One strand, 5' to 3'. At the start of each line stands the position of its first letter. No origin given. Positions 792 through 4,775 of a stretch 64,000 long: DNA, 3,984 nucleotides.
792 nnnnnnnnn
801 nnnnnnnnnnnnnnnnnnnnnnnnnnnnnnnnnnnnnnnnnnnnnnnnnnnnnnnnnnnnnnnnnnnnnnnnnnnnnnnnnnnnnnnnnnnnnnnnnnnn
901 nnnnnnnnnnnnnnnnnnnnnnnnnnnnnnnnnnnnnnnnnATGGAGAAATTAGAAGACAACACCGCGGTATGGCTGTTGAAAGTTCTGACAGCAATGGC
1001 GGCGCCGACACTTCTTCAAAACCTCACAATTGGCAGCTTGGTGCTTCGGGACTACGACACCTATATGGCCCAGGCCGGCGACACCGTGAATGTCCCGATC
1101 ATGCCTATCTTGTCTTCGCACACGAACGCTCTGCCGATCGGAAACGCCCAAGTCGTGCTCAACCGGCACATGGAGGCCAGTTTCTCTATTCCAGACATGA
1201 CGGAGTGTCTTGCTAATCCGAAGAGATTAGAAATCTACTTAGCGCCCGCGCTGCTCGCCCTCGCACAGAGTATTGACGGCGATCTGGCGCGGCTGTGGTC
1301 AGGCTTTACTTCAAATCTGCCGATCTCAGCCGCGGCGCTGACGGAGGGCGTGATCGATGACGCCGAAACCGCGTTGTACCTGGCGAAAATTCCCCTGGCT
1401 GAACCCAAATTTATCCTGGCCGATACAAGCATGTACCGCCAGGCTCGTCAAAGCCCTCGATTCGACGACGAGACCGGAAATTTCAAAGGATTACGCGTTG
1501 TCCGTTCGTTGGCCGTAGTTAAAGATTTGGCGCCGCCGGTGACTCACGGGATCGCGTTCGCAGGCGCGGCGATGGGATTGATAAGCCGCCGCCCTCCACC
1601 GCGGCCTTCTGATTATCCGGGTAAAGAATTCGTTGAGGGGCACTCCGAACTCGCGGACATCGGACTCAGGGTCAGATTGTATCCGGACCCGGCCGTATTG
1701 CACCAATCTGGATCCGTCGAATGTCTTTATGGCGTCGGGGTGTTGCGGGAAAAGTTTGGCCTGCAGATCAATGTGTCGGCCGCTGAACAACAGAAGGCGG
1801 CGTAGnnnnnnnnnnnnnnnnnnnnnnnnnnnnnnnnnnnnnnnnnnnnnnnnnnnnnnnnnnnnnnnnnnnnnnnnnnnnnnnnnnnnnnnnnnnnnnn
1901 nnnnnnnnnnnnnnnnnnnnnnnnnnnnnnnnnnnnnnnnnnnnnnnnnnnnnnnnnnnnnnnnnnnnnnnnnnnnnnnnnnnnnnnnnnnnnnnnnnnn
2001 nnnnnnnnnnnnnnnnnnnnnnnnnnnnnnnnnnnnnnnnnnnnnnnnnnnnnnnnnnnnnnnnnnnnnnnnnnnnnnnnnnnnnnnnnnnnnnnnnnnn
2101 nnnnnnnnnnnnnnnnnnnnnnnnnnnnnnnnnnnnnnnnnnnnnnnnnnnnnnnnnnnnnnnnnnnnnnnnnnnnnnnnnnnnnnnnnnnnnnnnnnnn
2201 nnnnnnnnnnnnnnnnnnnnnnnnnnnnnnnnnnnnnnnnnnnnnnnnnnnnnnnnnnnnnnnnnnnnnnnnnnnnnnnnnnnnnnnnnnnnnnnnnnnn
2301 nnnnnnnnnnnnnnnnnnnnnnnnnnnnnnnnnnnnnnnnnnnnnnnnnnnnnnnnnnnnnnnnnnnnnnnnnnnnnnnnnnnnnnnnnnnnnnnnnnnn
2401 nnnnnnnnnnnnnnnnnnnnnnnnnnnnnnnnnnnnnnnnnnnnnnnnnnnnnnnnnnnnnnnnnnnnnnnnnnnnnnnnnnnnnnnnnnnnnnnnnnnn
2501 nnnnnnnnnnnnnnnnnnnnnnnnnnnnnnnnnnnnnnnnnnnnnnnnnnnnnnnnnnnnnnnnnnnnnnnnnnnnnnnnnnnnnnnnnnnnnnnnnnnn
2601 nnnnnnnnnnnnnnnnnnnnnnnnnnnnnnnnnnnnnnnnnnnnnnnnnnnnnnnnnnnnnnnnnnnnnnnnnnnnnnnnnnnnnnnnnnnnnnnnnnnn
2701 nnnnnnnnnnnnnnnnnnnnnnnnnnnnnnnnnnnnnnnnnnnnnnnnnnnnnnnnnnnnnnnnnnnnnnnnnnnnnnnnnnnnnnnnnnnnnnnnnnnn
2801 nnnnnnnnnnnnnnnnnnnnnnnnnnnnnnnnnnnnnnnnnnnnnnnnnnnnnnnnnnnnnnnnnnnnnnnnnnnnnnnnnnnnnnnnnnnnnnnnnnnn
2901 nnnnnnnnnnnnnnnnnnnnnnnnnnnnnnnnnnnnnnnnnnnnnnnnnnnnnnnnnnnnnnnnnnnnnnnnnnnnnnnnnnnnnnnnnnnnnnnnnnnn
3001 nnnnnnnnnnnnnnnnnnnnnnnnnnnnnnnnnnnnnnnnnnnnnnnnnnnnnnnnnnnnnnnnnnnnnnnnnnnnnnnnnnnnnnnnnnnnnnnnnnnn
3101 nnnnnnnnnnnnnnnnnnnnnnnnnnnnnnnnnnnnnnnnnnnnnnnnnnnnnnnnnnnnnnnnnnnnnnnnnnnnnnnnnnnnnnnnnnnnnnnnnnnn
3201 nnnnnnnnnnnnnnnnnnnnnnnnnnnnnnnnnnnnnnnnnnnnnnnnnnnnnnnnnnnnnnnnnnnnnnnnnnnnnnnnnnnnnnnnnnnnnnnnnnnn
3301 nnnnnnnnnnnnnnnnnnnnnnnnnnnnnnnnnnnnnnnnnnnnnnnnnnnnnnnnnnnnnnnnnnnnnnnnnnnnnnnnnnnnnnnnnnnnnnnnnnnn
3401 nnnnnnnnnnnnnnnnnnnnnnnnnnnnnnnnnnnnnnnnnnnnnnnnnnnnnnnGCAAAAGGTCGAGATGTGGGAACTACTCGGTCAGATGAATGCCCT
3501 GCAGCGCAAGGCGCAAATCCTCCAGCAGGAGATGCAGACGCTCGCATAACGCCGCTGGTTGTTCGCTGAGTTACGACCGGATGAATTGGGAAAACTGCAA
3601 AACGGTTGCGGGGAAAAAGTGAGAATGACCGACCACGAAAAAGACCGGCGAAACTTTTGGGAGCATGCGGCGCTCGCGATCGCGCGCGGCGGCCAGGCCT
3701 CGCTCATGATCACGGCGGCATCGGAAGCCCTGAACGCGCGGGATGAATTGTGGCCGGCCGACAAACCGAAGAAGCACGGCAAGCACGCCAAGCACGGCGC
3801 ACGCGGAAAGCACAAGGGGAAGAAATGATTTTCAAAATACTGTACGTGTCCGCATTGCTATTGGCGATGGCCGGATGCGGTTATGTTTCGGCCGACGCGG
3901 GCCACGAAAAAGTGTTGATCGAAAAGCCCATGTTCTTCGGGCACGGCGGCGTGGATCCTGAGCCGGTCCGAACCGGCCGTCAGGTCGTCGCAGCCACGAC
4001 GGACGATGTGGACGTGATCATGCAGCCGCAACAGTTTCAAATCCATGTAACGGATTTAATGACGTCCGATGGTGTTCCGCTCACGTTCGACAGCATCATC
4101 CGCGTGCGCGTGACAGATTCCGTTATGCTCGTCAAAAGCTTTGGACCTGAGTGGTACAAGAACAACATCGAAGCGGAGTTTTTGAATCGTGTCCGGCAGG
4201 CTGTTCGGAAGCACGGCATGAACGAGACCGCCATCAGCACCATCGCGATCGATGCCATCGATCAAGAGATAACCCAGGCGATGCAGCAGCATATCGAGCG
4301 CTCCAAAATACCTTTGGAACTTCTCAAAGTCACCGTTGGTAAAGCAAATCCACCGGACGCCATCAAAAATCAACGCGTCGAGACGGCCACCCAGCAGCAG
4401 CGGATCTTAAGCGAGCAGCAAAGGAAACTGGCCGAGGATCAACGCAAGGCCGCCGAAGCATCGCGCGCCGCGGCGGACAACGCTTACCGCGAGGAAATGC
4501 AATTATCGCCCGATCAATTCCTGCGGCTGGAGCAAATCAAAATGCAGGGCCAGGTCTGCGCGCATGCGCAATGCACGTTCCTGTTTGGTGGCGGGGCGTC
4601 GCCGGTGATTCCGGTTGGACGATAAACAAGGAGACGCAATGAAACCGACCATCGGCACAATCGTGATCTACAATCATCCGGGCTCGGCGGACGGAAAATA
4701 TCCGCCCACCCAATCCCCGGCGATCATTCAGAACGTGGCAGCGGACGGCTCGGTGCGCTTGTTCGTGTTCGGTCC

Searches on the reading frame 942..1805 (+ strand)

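Call 61: search_protein_families(library=phrogs, proteins=[window:942-1805:+], max_evalue=0.0001)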
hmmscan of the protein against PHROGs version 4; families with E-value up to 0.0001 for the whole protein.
window:942-1805:+ (287 aa): 1 family
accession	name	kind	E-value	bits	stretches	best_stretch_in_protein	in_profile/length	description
phrog_283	-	head and packaging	1.1e-08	35.9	1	14-153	10-165/385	major head protein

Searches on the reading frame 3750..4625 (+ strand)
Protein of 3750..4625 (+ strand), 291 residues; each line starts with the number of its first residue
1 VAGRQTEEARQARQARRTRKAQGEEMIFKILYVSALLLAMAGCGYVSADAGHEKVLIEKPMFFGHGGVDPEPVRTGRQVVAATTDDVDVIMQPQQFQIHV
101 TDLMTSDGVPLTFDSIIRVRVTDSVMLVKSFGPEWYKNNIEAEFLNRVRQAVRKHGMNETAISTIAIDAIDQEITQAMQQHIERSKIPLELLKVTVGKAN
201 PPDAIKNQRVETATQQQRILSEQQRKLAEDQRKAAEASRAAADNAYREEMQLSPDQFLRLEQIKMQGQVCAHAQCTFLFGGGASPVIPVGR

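Call 61: search_protein_families(library=phrogs, proteins=[window:3750-4625:+], max_evalue=0.0001)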
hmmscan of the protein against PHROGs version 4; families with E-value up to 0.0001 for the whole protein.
window:3750-4625:+ (291 aa): 1 family
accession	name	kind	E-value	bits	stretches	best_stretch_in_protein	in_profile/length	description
phrog_200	-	other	1.9e-21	77.6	1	26-262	80-330/379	lipoprotein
